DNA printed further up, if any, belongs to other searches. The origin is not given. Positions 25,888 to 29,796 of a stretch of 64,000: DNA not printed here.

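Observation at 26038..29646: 1202-aa surface protein built from a lamin-tail domain and about seven tandem OB-fold-like modules, with no nuclease domain: a candidate extracellular DNA-capture protein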

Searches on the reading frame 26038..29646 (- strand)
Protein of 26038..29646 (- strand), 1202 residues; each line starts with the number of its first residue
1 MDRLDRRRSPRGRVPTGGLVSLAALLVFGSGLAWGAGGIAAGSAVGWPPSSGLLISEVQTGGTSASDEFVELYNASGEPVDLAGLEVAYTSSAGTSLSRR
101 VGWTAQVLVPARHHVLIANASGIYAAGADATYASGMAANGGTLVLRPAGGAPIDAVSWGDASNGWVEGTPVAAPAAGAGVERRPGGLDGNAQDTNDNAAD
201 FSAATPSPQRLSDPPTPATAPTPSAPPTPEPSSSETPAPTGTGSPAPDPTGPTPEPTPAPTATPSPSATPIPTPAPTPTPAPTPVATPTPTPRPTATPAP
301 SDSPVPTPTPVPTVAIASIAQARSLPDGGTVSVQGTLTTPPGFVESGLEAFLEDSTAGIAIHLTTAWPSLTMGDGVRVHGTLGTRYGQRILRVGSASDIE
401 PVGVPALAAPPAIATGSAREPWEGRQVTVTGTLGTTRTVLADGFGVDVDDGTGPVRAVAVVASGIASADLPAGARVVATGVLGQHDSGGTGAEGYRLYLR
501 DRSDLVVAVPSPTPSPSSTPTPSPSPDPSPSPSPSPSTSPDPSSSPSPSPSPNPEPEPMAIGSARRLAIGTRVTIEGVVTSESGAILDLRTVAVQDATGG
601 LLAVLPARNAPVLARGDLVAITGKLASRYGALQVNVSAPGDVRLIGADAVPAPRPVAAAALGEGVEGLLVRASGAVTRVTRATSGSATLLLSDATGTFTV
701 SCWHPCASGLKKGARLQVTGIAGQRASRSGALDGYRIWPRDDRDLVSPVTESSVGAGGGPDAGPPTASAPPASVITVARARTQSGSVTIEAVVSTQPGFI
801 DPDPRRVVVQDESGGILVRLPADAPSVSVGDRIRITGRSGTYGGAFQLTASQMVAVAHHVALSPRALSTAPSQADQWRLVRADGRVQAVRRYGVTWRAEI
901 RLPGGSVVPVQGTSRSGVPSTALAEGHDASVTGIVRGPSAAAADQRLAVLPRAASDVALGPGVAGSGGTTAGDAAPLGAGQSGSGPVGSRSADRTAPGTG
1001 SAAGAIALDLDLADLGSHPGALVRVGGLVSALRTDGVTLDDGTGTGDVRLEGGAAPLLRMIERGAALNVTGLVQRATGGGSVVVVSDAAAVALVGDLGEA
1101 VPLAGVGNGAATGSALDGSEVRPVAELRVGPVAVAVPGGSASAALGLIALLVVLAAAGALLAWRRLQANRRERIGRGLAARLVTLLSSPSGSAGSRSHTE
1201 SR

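Call 3: search_protein_families(library=pfam, proteins=[window:26038-29646:-], max_evalue=1)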
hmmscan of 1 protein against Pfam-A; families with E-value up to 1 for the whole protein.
window:26038-29646:- (1202 aa): 6 families
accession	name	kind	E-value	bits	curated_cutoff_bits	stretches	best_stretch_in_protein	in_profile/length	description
PF01336.31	tRNA_anti-codon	-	6.3e-21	74.5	27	4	671-725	2-60/75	OB-fold nucleic acid binding domain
PF00932.25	LTD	-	6.3e-13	49.5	34.3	1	50-159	5-108/109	Lamin Tail Domain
PF05887.16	Trypan_PARP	-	1.4e-07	32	100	1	488-561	39-114/134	Procyclic acidic repetitive protein (PARP)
PF13567.11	DUF4131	-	0.00095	19.3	31.6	1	783-838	63-129/165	Domain of unknown function (DUF4131)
PF18942.5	DUF5689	-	0.019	15.3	28.6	0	568-609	21-62/217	Family of unknown function (DUF5689)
PF04076.19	BOF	-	0.1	13.1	25.8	0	313-339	19-45/103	Bacterial OB fold (BOF) protein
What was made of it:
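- On ExeM/NucH family extracellular endonuclease (NF033681 / NF033680): PF00932 E 6e-13 (call 3).
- On Lamin tail domain (PF00932): 49.5 bits against 34.3, covering profile positions 5-108 of 109 (call 3).
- On ComEA-type DNA receptor: The target has no HHH hit (call 3).
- On HIN-200 domain: There is no Pfam HIN hit (call 3).
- Checked: LTD: Pfam PF00932, residues 50-159, E 6e-13, 49.5 bits against a cut-off of 34.3 (call 3). PF01336 scores 74.5 bits over 4 stretches (call 3).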

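Call 4: search_protein_families(library=ncbifam, proteins=[window:26038-29646:-], max_evalue=1)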
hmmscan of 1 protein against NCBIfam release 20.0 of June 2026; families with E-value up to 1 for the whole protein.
window:26038-29646:- (1202 aa): 6 families
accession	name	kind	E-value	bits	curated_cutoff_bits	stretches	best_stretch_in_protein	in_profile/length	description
NF033681.1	ExeM_NucH_DNase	subfamily_domain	1.1e-09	37.7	300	2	802-904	22-130/546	ExeM/NucH family extracellular endonuclease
NF033680.1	exonuc_ExeM-GG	exception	1.1e-06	27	1300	1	48-166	21-137/884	extracellular exonuclease ExeM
NF005050.0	PRK06461.1-4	equivalog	7.4e-06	26.1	176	1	589-654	42-108/151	single-stranded DNA-binding protein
NF037973.1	metallo_SslE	exception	0.00019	18.9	3000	1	515-578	45-105/1519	lipoprotein metalloprotease SslE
NF038356.1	actino_DLW39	hypoth_equivalog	0.00032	20.5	24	1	1150-1173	4-27/38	DLW-39 family protein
TIGR03354.1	VI_FHA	hypoth_equivalog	0.17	11.7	120.25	1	513-610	181-280/420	type VI secretion system-associated FHA domain protein TagH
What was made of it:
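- On ExeM/NucH family extracellular endonuclease (NF033681 / NF033680): NF033681 scores 37.7 bits against a cut-off of 300, covering only positions 22-130 of 546 (call 4).
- On YhcR-type wall-anchored nuclease: No such Pfam or NCBIfam hits (calls 3, 4).
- Checked: No catalytic domain: Pfam and NCBIfam match only the LTD and OB parts of the ExeM models (calls 3, 4).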

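Call 8: find_homologous_proteins(query=window:26038-29646:-, max_evalue=0.00001)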
Query window:26038-29646:- (1202 aa): 780 proteins with E <= 0.00001 among 8000 candidates; the best 120 are listed.
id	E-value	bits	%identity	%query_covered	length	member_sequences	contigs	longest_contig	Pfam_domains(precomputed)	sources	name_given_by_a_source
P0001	0.0e+0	1280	57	98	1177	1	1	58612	PF00932.26,PF01336.32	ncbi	-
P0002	0.0e+0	1279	58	73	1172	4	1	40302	PF00932.26,PF01336.32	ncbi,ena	-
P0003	0.0e+0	1262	57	98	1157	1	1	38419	PF00932.26,PF01336.32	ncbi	-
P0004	2.8e-249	849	58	19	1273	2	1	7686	PF00932.26,PF16100.12,PF01336.32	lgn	-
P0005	1.5e-240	820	46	88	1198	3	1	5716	PF00932.26,PF01336.32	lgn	-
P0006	5.2e-240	818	62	13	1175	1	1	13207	PF00932.26,PF01336.32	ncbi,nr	ncbi:MAG TPA: hypothetical protein VFK38_05585 [Candidatus Limnocylindrales bacterium]|nr:hypothetic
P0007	8.4e-238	811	42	89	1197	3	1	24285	PF00932.26,PF01336.32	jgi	jgi:DNA/RNA endonuclease YhcR with UshA esterase domain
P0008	2.2e-236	806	57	17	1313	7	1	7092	PF00932.26,PF16100.12,PF01336.32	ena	-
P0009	1.3e-235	803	46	88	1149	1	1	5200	PF00932.26,PF01336.32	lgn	-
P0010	2.4e-233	796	43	88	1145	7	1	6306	PF00932.26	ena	-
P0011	2.8e-233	796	54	16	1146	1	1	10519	PF00932.26,PF01336.32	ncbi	-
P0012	7.3e-233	794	43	88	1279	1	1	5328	PF00932.26,PF01336.32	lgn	-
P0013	3.5e-231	789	60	13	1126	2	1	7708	PF00932.26,PF01336.32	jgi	-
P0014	1.0e-229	784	59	17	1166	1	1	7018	PF00932.26,PF01336.32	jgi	jgi:hypothetical protein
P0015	2.0e-226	773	44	88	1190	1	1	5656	PF00932.26,PF01336.32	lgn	-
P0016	2.2e-226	773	60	14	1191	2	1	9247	PF00932.26,PF01336.32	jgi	jgi:uncharacterized membrane protein YgcG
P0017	4.2e-225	768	42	64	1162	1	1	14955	PF00932.26,PF01336.32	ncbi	-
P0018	8.4e-225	767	62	14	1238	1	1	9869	PF00932.26,PF01336.32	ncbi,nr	ncbi:MAG TPA: lamin tail domain-containing protein [Candidatus Limnocylindrales bacterium]|nr:lamin 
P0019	6.1e-224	765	41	67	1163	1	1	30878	PF00932.26,PF01336.32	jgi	jgi:hypothetical protein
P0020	4.6e-223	762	59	14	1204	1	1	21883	PF00932.26,PF01336.32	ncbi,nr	ncbi:MAG TPA: lamin tail domain-containing protein [Candidatus Limnocylindrales bacterium]|nr:lamin 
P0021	1.2e-222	760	43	86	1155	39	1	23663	PF00932.26,PF01336.32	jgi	-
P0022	2.9e-222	759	53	20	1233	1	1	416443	PF00932.26,PF01336.32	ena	-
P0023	3.9e-221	755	56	15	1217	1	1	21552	PF00932.26,PF01336.32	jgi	jgi:uncharacterized protein YdeI (BOF family)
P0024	6.5e-221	755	58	14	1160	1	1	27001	PF00932.26,PF01336.32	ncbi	-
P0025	7.8e-221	754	43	88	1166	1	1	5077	PF00932.26,PF01336.32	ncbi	-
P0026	1.7e-220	753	55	18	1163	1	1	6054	PF00932.26,PF01336.32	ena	-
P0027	1.5e-219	750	55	16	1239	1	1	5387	PF00932.26,PF01336.32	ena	-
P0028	1.1e-218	747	57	16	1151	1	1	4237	PF00932.26,PF01336.32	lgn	-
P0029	1.3e-218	747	41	95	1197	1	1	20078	PF00932.26,PF01336.32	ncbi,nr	ncbi:MAG TPA: hypothetical protein VFO50_06010 [Candidatus Limnocylindrales bacterium]|nr:hypothetic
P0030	1.3e-218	747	54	20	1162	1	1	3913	PF00932.26,PF01336.32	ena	-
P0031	2.2e-218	746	59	14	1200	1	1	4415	PF00932.26,PF05887.17,PF01336.32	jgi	jgi:outer membrane biosynthesis protein TonB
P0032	2.5e-218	746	59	14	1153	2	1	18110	PF00932.26,PF01336.32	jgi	-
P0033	1.1e-217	744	45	38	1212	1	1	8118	PF00932.26,PF01336.32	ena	-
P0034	1.5e-217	744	43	89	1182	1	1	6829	PF00932.26,PF01336.32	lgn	-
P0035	3.9e-217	742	42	88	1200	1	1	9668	PF00932.26,PF01336.32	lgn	-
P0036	1.3e-216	740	64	14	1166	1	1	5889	PF00932.26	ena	-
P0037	1.8e-216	740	51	23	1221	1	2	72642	PF00932.26,PF01336.32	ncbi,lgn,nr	ncbi:MAG TPA: lamin tail domain-containing protein [Candidatus Dormibacteraeota bacterium]|nr:lamin 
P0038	3.4e-216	739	55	14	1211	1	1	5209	PF00932.26,PF05887.17,PF01336.32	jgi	jgi:outer membrane biosynthesis protein TonB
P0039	5.6e-216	738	57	13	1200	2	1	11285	PF00932.26,PF01336.32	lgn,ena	-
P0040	1.5e-215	737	58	13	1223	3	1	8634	PF00932.26,PF01336.32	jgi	jgi:hypothetical protein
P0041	2.2e-215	736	59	15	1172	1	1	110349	PF04076.20,PF00932.26,PF01336.32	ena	-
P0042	3.6e-215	736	59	14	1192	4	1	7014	PF00932.26,PF01336.32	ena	-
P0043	1.5e-214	734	42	89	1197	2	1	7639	PF00932.26,PF01336.32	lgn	-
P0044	1.6e-214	733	61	14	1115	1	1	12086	PF04076.20,PF00932.26,PF01336.32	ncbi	ncbi:MAG: lamin tail domain-containing protein [Candidatus Limnocylindrales bacterium]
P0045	1.8e-214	733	57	17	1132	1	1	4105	PF00932.26,PF01336.32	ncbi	-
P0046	7.7e-214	731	51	15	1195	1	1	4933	PF00932.26,PF01336.32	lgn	-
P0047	1.7e-213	730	58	17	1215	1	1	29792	PF00932.26,PF01336.32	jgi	-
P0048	4.1e-213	729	59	16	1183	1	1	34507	PF00932.26,PF01336.32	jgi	jgi:outer membrane biosynthesis protein TonB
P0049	4.5e-213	729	59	15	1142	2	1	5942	PF00932.26,PF01336.32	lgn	-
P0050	9.7e-213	728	58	18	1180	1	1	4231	PF00932.26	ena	-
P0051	1.2e-212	727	41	92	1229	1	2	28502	PF00932.26,PF01336.32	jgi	jgi:hypothetical protein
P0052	1.6e-212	727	39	46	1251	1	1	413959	PF04076.20,PF00932.26,PF01336.32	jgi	jgi:uncharacterized protein YdeI (BOF family)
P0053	1.8e-212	727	58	14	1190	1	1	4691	PF00932.26,PF01336.32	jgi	jgi:hypothetical protein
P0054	2.4e-212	726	59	15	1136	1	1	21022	PF00932.26,PF01336.32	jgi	jgi:outer membrane biosynthesis protein TonB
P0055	3.0e-212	726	43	91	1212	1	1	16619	PF00932.26,PF01336.32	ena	-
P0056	4.3e-212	725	48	23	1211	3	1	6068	PF00932.26,PF01336.32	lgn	-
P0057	4.7e-212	725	54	16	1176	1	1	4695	PF00932.26,PF01336.32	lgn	-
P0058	4.9e-212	725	54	17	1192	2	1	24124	PF04076.20,PF00932.26,PF01336.32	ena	-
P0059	5.2e-212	725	51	17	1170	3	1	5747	PF00932.26,PF01336.32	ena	-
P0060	7.6e-212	725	57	15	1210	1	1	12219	PF00932.26,PF01336.32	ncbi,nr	ncbi:MAG TPA: lamin tail domain-containing protein [Candidatus Limnocylindrales bacterium]|nr:lamin 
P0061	1.1e-211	724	50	38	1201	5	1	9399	PF00932.26,PF01336.32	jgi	jgi:outer membrane biosynthesis protein TonB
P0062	1.3e-211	724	60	14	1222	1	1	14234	PF00932.26,PF01336.32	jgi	jgi:hypothetical protein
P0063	1.3e-211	724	42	95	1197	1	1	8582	PF04076.20,PF00932.26,PF01336.32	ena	-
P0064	1.8e-211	723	57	15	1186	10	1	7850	PF00932.26,PF01336.32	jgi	jgi:outer membrane biosynthesis protein TonB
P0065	1.8e-211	723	58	15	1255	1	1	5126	PF00932.26,PF01336.32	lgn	-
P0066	2.1e-211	723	56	15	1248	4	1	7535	PF00932.26,PF01336.32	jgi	jgi:uncharacterized protein YdeI (BOF family)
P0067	2.1e-211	723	42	88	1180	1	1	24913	PF00932.26,PF01336.32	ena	-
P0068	2.1e-211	723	43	89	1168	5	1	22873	PF00932.26,PF01336.32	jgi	jgi:outer membrane biosynthesis protein TonB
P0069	2.2e-211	723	42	38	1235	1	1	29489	PF00932.26,PF01336.32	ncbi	-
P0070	2.4e-211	723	41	88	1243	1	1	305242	PF00932.26,PF01336.32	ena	-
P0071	6.8e-211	721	49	41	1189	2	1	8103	PF00932.26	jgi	jgi:hypothetical protein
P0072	7.6e-211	721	51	19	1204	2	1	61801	PF00932.26,PF01336.32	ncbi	-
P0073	1.0e-210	721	57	14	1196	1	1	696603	PF00932.26,PF01336.32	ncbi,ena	-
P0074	1.3e-210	720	56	14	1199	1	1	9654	PF00932.26,PF01336.32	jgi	jgi:outer membrane biosynthesis protein TonB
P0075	1.4e-210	720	45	22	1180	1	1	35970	PF04076.20,PF00932.26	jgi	jgi:uncharacterized protein YdeI (BOF family)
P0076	1.9e-210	720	54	14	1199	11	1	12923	PF04076.20,PF00932.26,PF01336.32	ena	-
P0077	2.2e-210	720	39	68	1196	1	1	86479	PF00932.26,PF01336.32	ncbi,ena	-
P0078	2.3e-210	720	54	14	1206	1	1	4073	PF00932.26,PF01336.32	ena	-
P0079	2.8e-210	719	56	15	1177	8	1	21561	PF00932.26,PF01336.32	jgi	-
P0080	2.9e-210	719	42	90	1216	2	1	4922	PF00932.26,PF01336.32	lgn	-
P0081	3.0e-210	719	41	90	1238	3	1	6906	PF00932.26,PF01336.32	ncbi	-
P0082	4.0e-210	719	49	18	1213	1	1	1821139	PF04076.20,PF00932.26,PF01336.32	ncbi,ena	-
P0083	7.2e-210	718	58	14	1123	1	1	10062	PF00932.26,PF01336.32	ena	-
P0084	8.8e-210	718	56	15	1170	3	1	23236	PF00932.26,PF01336.32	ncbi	ncbi:MAG: lamin tail domain-containing protein [Chloroflexota bacterium]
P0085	1.9e-209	717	57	13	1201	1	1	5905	PF00932.26,PF01336.32,PF13567.12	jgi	jgi:outer membrane biosynthesis protein TonB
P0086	3.1e-209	716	56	15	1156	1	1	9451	PF00932.26,PF01336.32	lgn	-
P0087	3.5e-209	716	58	14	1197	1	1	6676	PF00932.26,PF01336.32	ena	-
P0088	3.7e-209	716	55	15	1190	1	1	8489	PF04076.20,PF00932.26,PF01336.32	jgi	jgi:uncharacterized protein YdeI (BOF family)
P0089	5.3e-209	715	53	22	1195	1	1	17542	PF00932.26,PF01336.32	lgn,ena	-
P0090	6.3e-209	715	51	19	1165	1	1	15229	PF00932.26,PF01336.32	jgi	jgi:hypothetical protein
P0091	8.0e-209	715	53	17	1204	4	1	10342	PF00932.26,PF01336.32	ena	-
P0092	9.0e-209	714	49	39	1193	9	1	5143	PF00932.26,PF01336.32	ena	-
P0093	1.0e-208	714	42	90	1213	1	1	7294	PF00932.26,PF01336.32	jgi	jgi:lamin tail-like protein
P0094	1.2e-208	714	60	14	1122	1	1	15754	PF00932.26,PF01336.32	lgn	-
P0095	1.5e-208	714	46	39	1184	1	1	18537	PF00932.26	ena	-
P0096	1.7e-208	713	51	16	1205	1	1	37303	PF00932.26,PF05887.17,PF01336.32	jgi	jgi:outer membrane biosynthesis protein TonB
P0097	2.3e-208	713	59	14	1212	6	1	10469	PF00932.26,PF01336.32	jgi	jgi:uncharacterized protein YdeI (BOF family)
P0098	5.0e-208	712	44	89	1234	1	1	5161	PF00932.26,PF01336.32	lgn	-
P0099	7.6e-208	711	53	15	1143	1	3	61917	PF00932.26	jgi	jgi:uncharacterized protein YdeI (BOF family)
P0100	8.4e-208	711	41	89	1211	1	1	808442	PF00932.26,PF01336.32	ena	-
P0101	9.4e-208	711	43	88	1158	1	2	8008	PF00932.26,PF01336.32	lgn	-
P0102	1.2e-207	711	40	91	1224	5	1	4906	PF00932.26,PF01336.32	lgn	-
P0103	1.3e-207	711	58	14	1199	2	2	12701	PF00932.26,PF01336.32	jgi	jgi:hypothetical protein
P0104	1.5e-207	710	42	94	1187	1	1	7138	PF04076.20,PF00932.26,PF01336.32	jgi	jgi:uncharacterized protein YdeI (BOF family)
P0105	3.5e-207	709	55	21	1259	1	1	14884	PF00932.26,PF01336.32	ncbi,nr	ncbi:MAG: lamin tail domain-containing protein [Chloroflexi bacterium]|nr:lamin tail domain-containi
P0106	5.8e-207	708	43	88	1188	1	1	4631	PF00932.26,PF01336.32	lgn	-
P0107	6.2e-207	708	39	90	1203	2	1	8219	PF04076.20,PF00932.26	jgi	jgi:hypothetical protein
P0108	6.7e-207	708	43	88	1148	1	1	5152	PF00932.26,PF01336.32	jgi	jgi:uncharacterized protein YdeI (BOF family)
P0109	7.4e-207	708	55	15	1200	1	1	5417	PF04076.20,PF00932.26,PF01336.32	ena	-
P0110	7.9e-207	708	60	14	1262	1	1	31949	PF00932.26,PF01336.32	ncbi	-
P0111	8.3e-207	708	42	88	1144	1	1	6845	PF04076.20,PF00932.26,PF01336.32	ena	-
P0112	1.0e-206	708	43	90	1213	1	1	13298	PF04076.20,PF00932.26,PF01336.32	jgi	jgi:uncharacterized protein YdeI (BOF family)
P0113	1.4e-206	707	39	96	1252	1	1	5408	PF00932.26,PF01336.32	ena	-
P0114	1.6e-206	707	53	16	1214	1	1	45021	PF00932.26,PF01336.32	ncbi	ncbi:MAG: lamin tail domain-containing protein [Chloroflexota bacterium]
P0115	1.6e-206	707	57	14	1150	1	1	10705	PF00932.26,PF05887.17,PF01336.32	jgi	jgi:hypothetical protein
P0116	1.7e-206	707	43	88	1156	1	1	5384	PF00932.26,PF01336.32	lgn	-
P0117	2.0e-206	707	41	91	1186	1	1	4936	PF00932.26,PF01336.32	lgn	-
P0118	2.0e-206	707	50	39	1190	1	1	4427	PF00932.26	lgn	-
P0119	2.8e-206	706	51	17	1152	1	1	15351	PF00932.26,PF05887.17,PF01336.32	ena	-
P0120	3.4e-206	706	59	14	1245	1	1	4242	PF00932.26,PF01336.32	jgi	jgi:uncharacterized protein YdeI (BOF family)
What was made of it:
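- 26038..29646 (-): Whole gene: 1202-aa LTD plus seven-OB type I membrane protein (stop codon 26038-26040). More than 780 homologs (call 8).
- Checked: More than 780 homologs were found, and all 120 listed are 1115-1313 aa (call 8).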

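Call 11: find_encoding_contigs(protein=P0082, flank=10000, max_places=2)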
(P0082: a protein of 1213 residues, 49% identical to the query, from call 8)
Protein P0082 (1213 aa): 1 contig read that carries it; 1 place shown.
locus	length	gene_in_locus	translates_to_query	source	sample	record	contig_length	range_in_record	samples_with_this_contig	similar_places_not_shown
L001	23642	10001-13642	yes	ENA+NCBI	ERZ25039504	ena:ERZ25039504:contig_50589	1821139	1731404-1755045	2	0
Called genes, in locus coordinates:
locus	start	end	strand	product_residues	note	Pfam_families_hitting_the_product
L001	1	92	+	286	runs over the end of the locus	PF00892:EamA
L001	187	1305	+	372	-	PF00154:RecA_N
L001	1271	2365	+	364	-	-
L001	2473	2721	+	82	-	-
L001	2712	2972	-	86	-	-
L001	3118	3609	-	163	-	-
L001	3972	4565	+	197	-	-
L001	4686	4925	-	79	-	-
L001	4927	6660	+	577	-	PF02811:PHP, PF07733:DNA_pol3_alpha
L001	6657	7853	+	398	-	PF07733:DNA_pol3_alpha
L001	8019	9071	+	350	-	PF14579:HHH_6, PF01336:tRNA_anti-codon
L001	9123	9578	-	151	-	-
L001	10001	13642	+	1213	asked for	PF00932:LTD, PF04076:BOF (faint), PF01336:tRNA_anti-codon (faint)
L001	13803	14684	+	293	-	PF01048:PNP_UDP_1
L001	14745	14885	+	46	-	PF18930:DUF5679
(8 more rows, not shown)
